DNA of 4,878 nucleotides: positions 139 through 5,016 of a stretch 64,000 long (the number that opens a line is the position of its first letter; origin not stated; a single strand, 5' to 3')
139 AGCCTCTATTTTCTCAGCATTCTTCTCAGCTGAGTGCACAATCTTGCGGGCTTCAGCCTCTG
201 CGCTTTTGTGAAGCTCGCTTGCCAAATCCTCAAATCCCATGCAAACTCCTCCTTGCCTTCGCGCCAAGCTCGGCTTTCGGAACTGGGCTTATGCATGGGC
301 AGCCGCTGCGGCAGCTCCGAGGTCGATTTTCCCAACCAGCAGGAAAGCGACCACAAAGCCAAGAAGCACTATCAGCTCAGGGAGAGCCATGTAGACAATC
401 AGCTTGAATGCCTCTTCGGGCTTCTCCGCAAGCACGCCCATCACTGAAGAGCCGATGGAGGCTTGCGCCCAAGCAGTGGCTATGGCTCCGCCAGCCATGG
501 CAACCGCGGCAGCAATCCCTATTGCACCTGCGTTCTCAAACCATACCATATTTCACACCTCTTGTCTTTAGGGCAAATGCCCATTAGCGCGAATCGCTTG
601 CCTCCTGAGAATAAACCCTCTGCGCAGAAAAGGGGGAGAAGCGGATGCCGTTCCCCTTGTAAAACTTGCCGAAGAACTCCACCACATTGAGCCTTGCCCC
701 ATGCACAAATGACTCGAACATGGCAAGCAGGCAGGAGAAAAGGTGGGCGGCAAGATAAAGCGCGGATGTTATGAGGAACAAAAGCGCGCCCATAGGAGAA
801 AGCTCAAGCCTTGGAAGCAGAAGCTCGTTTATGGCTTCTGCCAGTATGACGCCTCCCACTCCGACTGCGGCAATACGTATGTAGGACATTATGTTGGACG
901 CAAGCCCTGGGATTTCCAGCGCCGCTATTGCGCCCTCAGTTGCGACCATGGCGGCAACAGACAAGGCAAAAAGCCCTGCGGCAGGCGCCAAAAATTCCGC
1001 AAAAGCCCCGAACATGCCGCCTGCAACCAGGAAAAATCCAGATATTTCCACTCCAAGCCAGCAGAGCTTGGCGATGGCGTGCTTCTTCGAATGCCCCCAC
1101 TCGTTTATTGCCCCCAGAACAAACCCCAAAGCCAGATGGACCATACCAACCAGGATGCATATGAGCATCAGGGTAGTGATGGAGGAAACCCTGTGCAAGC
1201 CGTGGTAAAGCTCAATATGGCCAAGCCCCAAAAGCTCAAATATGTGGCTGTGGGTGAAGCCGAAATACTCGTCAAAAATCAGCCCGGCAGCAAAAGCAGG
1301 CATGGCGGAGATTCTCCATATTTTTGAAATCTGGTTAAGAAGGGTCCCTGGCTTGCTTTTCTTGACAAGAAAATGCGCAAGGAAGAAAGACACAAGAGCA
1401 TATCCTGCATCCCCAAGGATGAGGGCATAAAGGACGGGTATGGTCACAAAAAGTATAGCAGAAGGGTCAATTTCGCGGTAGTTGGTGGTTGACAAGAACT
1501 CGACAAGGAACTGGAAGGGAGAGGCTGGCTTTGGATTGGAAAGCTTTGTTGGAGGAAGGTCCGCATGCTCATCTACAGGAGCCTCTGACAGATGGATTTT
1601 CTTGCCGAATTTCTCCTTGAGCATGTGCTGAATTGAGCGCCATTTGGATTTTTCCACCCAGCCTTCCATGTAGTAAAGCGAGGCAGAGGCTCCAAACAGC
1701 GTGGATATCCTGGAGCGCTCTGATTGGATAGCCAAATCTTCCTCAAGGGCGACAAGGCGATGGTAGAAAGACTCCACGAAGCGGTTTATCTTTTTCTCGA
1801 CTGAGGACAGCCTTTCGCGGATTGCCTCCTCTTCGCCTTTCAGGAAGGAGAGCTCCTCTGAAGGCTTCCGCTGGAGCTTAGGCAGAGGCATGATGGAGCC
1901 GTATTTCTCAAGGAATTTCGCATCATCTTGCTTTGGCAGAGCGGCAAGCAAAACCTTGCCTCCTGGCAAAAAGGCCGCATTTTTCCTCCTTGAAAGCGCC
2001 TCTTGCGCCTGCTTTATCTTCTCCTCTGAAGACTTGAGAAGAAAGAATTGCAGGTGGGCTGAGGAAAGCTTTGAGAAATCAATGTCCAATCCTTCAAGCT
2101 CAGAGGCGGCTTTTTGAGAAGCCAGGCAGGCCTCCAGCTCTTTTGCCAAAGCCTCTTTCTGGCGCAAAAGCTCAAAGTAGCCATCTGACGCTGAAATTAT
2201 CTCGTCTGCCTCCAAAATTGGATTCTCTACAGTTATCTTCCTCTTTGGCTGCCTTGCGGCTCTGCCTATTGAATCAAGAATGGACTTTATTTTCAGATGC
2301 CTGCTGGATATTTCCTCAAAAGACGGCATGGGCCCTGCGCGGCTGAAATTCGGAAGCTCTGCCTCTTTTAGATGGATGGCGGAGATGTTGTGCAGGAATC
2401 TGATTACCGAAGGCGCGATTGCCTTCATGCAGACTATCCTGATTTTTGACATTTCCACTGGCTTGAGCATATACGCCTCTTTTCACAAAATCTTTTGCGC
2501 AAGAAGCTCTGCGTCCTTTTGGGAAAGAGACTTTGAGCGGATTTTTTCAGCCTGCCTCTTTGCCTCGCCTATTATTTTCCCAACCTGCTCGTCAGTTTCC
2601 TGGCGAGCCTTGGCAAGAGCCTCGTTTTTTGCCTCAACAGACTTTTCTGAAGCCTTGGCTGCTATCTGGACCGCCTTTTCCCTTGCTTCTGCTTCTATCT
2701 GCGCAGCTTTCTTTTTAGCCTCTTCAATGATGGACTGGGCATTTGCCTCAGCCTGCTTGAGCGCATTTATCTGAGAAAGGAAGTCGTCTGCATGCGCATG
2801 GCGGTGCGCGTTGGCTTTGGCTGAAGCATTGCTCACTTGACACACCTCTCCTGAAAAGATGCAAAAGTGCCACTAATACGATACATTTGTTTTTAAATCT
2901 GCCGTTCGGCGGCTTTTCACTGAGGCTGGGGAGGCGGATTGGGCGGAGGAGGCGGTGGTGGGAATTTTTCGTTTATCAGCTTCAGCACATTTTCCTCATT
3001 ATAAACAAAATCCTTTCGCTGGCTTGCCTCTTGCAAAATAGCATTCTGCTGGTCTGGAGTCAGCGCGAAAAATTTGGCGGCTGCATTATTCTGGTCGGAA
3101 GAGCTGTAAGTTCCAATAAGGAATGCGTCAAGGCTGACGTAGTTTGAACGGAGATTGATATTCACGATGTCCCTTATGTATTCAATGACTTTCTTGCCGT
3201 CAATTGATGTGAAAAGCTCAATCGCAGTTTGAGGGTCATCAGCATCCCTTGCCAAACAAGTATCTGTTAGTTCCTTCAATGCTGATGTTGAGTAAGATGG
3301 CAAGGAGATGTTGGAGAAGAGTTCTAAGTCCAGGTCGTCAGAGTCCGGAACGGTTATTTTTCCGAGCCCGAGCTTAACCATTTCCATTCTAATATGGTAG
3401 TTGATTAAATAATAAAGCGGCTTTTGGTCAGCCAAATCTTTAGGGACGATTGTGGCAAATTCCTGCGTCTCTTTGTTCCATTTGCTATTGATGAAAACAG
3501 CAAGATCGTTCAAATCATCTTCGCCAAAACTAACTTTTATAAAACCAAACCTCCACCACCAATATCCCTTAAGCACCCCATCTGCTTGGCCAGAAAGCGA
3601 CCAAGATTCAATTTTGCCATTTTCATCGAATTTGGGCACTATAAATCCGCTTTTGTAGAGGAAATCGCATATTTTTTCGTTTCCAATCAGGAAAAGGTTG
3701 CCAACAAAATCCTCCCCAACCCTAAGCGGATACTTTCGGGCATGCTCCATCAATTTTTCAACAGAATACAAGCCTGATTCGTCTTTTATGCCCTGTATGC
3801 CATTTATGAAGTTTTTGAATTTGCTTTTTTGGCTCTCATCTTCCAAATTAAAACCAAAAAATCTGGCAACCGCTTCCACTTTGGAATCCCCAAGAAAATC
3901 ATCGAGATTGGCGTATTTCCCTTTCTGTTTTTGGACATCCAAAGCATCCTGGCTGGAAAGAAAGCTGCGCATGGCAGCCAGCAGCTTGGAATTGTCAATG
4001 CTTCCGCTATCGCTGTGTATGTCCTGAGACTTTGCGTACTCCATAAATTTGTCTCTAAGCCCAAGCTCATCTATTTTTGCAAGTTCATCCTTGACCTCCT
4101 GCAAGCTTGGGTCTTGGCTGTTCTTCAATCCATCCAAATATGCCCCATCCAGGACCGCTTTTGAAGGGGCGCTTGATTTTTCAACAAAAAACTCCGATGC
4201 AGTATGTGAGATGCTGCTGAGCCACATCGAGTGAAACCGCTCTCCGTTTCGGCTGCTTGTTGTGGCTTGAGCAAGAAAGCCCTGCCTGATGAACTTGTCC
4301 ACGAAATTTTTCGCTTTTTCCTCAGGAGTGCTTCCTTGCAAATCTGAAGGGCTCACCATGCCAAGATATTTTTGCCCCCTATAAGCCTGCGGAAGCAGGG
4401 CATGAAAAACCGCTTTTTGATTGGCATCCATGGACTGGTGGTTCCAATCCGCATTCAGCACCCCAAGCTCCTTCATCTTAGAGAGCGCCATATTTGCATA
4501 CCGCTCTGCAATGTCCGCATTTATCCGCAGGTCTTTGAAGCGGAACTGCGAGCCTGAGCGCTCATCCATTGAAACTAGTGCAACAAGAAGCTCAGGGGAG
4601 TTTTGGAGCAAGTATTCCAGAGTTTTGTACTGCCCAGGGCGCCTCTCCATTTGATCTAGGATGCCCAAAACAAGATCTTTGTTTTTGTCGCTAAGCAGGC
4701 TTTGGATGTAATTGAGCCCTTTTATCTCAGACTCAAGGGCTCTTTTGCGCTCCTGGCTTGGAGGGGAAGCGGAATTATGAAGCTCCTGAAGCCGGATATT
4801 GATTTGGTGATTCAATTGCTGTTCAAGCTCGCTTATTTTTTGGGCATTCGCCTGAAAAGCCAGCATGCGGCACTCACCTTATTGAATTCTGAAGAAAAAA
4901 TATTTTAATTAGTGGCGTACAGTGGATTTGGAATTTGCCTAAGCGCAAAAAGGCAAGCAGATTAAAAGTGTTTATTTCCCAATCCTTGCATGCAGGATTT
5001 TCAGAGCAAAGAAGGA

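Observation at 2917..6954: Divergently transcribed pair of ~650-aa orphan proteins forming a low-GC island beside the ATP synthase operon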

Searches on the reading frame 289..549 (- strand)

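Call 88: search_protein_families(library=pfam, proteins=[window:289-549:-], max_evalue=0.001)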
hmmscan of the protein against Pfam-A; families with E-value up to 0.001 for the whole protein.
window:289-549:- (86 aa): 1 family
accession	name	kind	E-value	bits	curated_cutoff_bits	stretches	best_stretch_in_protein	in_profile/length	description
PF00137.26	ATP-synt_C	-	1.5e-13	51.2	24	1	12-71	1-60/60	ATP synthase subunit C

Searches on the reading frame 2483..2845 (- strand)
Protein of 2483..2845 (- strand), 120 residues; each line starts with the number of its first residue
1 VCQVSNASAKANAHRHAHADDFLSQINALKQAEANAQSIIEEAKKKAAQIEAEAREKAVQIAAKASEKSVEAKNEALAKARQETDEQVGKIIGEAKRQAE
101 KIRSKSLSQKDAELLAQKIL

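Call 10: search_protein_families(library=pfam, proteins=[window:2483-2845:-], max_evalue=0.001)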
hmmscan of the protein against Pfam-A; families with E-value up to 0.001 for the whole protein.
window:2483-2845:- (120 aa): 0 families
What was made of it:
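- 2483..2845 (-): Conserved 120-aa first gene of the ATPase operon, probably subunit H by position (context). No Pfam hit (call 10).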

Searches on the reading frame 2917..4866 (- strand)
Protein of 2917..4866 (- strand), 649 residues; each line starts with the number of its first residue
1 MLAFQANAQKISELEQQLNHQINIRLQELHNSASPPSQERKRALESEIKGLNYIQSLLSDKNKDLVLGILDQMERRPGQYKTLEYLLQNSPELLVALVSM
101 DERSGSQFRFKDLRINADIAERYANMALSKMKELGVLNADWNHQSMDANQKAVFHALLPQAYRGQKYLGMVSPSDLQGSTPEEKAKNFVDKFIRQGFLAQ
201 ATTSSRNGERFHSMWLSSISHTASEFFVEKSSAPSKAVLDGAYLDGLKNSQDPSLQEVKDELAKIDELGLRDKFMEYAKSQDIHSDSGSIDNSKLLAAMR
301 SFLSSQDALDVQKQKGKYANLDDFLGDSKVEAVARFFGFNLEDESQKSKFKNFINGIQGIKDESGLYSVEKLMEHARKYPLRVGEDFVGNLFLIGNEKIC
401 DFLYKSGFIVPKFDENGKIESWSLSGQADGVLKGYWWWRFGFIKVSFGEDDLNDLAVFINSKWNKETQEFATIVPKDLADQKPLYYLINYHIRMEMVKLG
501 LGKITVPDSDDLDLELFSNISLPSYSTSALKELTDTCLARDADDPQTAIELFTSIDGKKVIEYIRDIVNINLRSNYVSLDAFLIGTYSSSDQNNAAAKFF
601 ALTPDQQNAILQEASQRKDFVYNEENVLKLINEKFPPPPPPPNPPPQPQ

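Call 6: search_protein_families(library=pfam, proteins=[window:2917-4866:-], max_evalue=1)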
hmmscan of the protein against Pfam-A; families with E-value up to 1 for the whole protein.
window:2917-4866:- (649 aa): 0 families

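Call 7: search_protein_families(library=ncbifam, proteins=[window:2917-4866:-], max_evalue=1)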
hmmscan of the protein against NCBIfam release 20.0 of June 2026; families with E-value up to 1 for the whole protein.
window:2917-4866:- (649 aa): 0 families

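Call 8: search_solved_structures(query=window:2917-4866:-, max_evalue=10)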
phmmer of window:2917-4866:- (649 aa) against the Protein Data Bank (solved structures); distinct sequences matched with E-value up to 10: 5.
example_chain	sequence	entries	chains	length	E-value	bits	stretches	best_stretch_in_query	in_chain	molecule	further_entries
6ymx_i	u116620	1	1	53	1.6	10.6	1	427-450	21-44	Cytochrome c oxidase subunit 9, mitochondrial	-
6ymy_i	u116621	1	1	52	1.6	10.6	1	427-450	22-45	Cytochrome c oxidase subunit 9, mitochondrial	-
6hu9_i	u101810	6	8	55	1.6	10.5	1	427-451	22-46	Cytochrome c oxidase subunit 7A | CYTOCHROME C OXIDASE SUBUNIT 7A; SYNONYM: CYTOCHROME C OXIDASE POLYPEPTIDE VIIA, COX9 | Cytochrome c oxidase subunit 9, mitoch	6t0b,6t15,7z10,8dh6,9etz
6giq_i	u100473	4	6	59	1.6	10.5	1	427-452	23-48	Cytochrome c oxidase polypeptide VIIA | Cytochrome c oxidase subunit 9, mitochondrial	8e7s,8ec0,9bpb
8r2o_A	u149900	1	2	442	2.5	9.9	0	111-194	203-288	Maltodextrin-binding protein,Huntingtin, myristoylated N-terminal fragment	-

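Call 12: find_homologous_proteins(query=window:2917-4866:-)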
Query window:2917-4866:-: 8000 candidates shared short words with the query, none scored E <= 0.001.
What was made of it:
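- Tried and rejected: A word-seeded homology search for A returned nothing, not even A itself (call 12).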

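Call 22: search_protein_families(library=phrogs, proteins=[window:2917-4866:-], max_evalue=0.1)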
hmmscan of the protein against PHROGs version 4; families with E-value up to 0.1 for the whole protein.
window:2917-4866:- (649 aa): 1 family
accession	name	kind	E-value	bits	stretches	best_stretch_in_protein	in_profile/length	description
phrog_3170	-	unknown function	0.097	12.7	0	244-329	123-213/433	-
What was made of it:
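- On Genomic island / integrated mobile element: No mobility domain in A or B (calls 6, 22).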

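Call 23: search_protein_families(library=padloc, proteins=[window:2917-4866:-], max_evalue=0.1)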
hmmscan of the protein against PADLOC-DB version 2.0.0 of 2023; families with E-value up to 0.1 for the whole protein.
window:2917-4866:- (649 aa): 0 families
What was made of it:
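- No PHROG or PADLOC hit (calls 22, 23).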

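Call 32: search_protein_representatives(protein=window:2962-4866:-)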
Query: 635 residues. Proteins with E-value up to 0.001 (for the whole library): 1; up to 1e-10: 1; up to 1e-30: 1. The best 1 are listed.
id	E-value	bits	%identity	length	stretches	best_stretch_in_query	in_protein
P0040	9.4e-32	127.0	42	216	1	446-633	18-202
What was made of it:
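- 2917..4866 (-): Gene A (NCBI MCX8197964.1, N3F07_02090, 'hypothetical protein'), 649 aa. It is acidic (pI 5.2), mostly helical, has an N-terminal coiled-coil-like helix and a Pro-rich C-terminal tail, and is fast-evolving and lineage-restricted. One homologue, P0040, among 1.84e9 representatives: 42 % identity over residues 446-633, E 9e-32 (call 32).
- Checked: 'Orphan' fits A: one partial homologue among 1.84 billion cluster representatives (call 32).
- Tried and rejected: The exhaustive HMMER search replaced it (call 32).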

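Call 34: find_encoding_contigs(protein=P0040, flank=10000, max_places=4)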
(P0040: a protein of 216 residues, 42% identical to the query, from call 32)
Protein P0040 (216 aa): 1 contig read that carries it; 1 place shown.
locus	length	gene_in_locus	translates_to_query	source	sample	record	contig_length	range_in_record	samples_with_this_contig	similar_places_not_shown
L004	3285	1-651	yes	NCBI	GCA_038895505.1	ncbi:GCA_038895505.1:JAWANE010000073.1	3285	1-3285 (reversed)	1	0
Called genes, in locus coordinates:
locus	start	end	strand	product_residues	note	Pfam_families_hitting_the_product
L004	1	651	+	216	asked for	?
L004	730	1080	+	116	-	-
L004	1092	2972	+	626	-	PF01496:V_ATPase_I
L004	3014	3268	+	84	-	PF00137:ATP-synt_C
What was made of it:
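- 2917..4866 (-): P0040 lies in the same position upstream of the 116-aa gene, AtpI and AtpK in L004 (call 34).
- On Conserved two-gene module (functionally linked gene pair): A's single homologue is on a contig that ends inside A (call 34).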

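Call 38: find_related_loci(query=A2, collection=genome_contigs, flank=10000)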
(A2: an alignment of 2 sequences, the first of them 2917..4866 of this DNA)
Query A2 (649 aa) in genome_contigs; peptide patterns used: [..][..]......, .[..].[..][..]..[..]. (x = any residue, [..] = any of these).
56 stretches matched a pattern, but none encodes a relative of the query by tblastn (E <= 1e-3).

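Call 45: find_related_loci(query=A2, collection=metagenome_contigs, flank=10000)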
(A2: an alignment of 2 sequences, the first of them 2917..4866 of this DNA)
Query A2 (649 aa) in metagenome_contigs; peptide patterns used: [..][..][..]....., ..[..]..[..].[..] (x = any residue, [..] = any of these).
600 stretches matched a pattern, but none encodes a relative of the query by tblastn (E <= 1e-3).

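Call 47: find_related_loci(query=A2, collection=viral_contigs, flank=8000)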
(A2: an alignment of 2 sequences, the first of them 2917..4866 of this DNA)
Query A2 (649 aa) in viral_contigs; peptide patterns used: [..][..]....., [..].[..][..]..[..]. (x = any residue, [..] = any of these).
256 stretches matched a pattern, but none encodes a relative of the query by tblastn (E <= 1e-3).
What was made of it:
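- Tried and rejected: Scans for A in GTDB genomes, JGI metagenomes and IMG/VR found no relatives (calls 38, 45, 47).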

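Call 62: predict_structure(alignment_id=A2)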
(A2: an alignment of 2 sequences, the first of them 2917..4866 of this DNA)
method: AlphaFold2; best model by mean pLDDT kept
length: 649 residues; sequences in the alignment: 2
mean_pLDDT: 58.5   pTM: 0.28
mean pLDDT of the five models: 58.5, 57.6, 51.7, 50.6, 46.4
residues with pLDDT >= 90: 0; 70-90: 194; 50-70: 224; < 50: 231
segments of 3 or more residues with pLDDT < 50: 1-6, 64-66, 68-119, 159-170, 197-236, 379-397, 437-445, 498-501, 507-512, 514-575
pLDDT, mean of each block of 10 residues (from residue 1): 46 67 77 66 63 56 49 41 43 36 29 41 57 59 58 53 40 58 66 53 38 42 36 46 84 85 85 83 76 87 79 72 71 58 73 72 73 59 40 47 63 82 70 49 52 77 78 59 59 50 46 42 29 39 45 37 38 46 51 71 72 74 80 75 49
secondary structure, 60 per line:
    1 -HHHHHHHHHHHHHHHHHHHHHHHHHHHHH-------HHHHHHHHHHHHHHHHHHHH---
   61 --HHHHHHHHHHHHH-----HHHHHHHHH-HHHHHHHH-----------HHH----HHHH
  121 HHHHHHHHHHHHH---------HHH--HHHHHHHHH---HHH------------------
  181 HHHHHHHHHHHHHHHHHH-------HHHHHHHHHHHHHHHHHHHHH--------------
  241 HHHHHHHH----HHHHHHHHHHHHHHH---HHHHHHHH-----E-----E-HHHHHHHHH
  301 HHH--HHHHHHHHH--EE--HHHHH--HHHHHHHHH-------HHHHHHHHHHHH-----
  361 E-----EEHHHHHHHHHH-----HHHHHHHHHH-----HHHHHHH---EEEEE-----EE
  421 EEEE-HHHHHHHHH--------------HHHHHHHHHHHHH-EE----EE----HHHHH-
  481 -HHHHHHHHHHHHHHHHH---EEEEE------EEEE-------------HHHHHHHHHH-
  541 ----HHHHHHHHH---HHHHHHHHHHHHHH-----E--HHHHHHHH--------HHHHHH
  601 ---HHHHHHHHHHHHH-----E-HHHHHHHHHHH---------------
elements in order (helices of 4 or more, strands of 3 or more residues): H2-30 H38-57 H63-75 H81-89 H91-98 H117-133 H148-156 H181-198 H206-226 H241-248 H253-267 H271-278 H292-303 H306-314 H321-325 H328-336 H344-355 H369-378 H384-393 H399-405 E409-413 E419-424 H426-434 H449-461 H475-479 H482-498 E502-506 E513-516 H530-539 H545-553 H557-570 H579-586 H595-600 H604-616 H624-634
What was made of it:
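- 2917..4866 (-): The AF2 model is poor, pLDDT 58 (call 62).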

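Call 66: fold_search(model_id=the predicted structure, library=pdb)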
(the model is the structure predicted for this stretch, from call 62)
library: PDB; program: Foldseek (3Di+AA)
matches with E <= 10: 61; with E <= 0.001: 0
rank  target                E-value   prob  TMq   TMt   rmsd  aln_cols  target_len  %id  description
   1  4xrk                  3.8e-01  0.08  0.10  0.09  23.0       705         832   11  Crystal Structure of Importin Beta in a Polyethylene Glycol Condition (released 2016-01-27)
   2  9ayh                  8.1e-01  0.03  0.08  0.06  37.1       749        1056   10  Cryo-EM structure of human Cav3.2 with TTA-A2 (released 2024-04-24)
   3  4pju_A                9.7e-01  0.06  0.12  0.10  24.6       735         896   10  crystal structure of human Stromal Antigen 2 (SA2) in complex with Sister Chromatid Cohesion protein 1 (Scc1) (released 2014-08-27)
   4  8pqv                  9.7e-01  0.03  0.08  0.04  30.2       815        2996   10  Cytoplasmic dynein-1 motor domain in post-powerstroke state (released 2024-03-27)
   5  5lv0_B                1.4e+00  0.02  0.09  0.09  30.7       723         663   10  Structure of Human Neurolysin (E475Q) in complex with amyloid-beta 35-40 peptide product (released 2017-12-06)
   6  6mze_S                1.9e+00  0.06  0.07  0.08  20.9       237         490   11  Structural Basis of Tubulin Recruitment and Assembly by Microtubule Polymerases with Tumor Overexpressed Gene (TOG) Do (released 2018-11-28)
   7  9dgr_f                2.2e+00  0.04  0.11  0.03  33.3       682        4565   10  Composite structure of dynein-dynactin on microtubules (released 2025-09-10)
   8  6a95_A                2.7e+00  0.01  0.07  0.05  37.8       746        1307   10  Complex of voltage-gated sodium channel NavPaS from American cockroach Periplaneta americana bound with tetrodotoxin a (released 2018-08-08)
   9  4iit_A                3.0e+00  0.04  0.08  0.15  25.4       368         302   12  The Phenylacetyl-CoA monooxygenase PaaABC subcomplex with phenylacetyl-CoA (released 2013-11-06)
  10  6mzg_E                3.0e+00  0.04  0.07  0.08  20.8       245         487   10  Structural Basis of Tubulin Recruitment and Assembly by Microtubule Polymerases with Tumor Overexpressed Gene (TOG) Do (released 2018-11-28)
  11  1zym_A                3.2e+00  0.08  0.08  0.15  15.0       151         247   13  AMINO TERMINAL DOMAIN OF ENZYME I FROM ESCHERICHIA COLI (released 1996-12-07)
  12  9pj2_F                3.4e+00  0.03  0.06  0.12  21.3       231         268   12  Crystal structure of non-haem diiron azetidine synthase from Streptomyces cacaoi var. asoensis complexed with iron, L- (released 2025-12-24)
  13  9prr_B                3.4e+00  0.03  0.06  0.11  21.1       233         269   12  X-ray crystal structure of Streptomyces cacaoi PolF in complex with iron and L-isoleucine (released 2025-10-15)
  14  3o2q_D                3.5e+00  0.03  0.08  0.13  22.4       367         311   13  Crystal structure of the human symplekin-Ssu72-CTD phosphopeptide complex (released 2010-10-06)
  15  9izm_A                3.7e+00  0.03  0.07  0.06  27.3       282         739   13  Cryo-EM structure of CasLambda2-crRNA binary complex (released 2025-06-11)
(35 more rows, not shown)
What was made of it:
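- Tried and rejected: The AF2 model of A from a 2-sequence alignment was too poor to use (pLDDT 58), and its Foldseek matches are meaningless (calls 62, 66).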

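Call 84: list_cluster_members(proteins=[window:2917-4866:-, window:4990-6954:+])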
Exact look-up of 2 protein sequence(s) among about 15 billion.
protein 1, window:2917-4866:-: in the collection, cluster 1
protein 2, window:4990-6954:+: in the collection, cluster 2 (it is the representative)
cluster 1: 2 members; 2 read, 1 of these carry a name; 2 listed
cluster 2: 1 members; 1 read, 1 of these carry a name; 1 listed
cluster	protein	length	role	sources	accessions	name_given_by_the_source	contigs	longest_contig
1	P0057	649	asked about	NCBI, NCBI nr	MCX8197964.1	MAG: hypothetical protein N3F07_02090 [Candidatus Micrarchaeota archaeon] | hypothetical protein [Candidatus Micrarchaeota archaeon]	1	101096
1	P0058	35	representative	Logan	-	-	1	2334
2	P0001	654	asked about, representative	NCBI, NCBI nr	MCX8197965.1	MAG: hypothetical protein N3F07_02095 [Candidatus Micrarchaeota archaeon] | hypothetical protein [Candidatus Micrarchaeota archaeon]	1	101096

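Call 86: search_dna_similar(query=window:2917-4866:-, collection=plasmids, mode=protein, max_evalue=0.001, max_rows=10)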
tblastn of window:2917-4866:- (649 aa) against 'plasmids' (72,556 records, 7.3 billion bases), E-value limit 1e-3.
No match.

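Call 87: find_encoding_contigs(protein=P0058, flank=3000, max_places=3)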
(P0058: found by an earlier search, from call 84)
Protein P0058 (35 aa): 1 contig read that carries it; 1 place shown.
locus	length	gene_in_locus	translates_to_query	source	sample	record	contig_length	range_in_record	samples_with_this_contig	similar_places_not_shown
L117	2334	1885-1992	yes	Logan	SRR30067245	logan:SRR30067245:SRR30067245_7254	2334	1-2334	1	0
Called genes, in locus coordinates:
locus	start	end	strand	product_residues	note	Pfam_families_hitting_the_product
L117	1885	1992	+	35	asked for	-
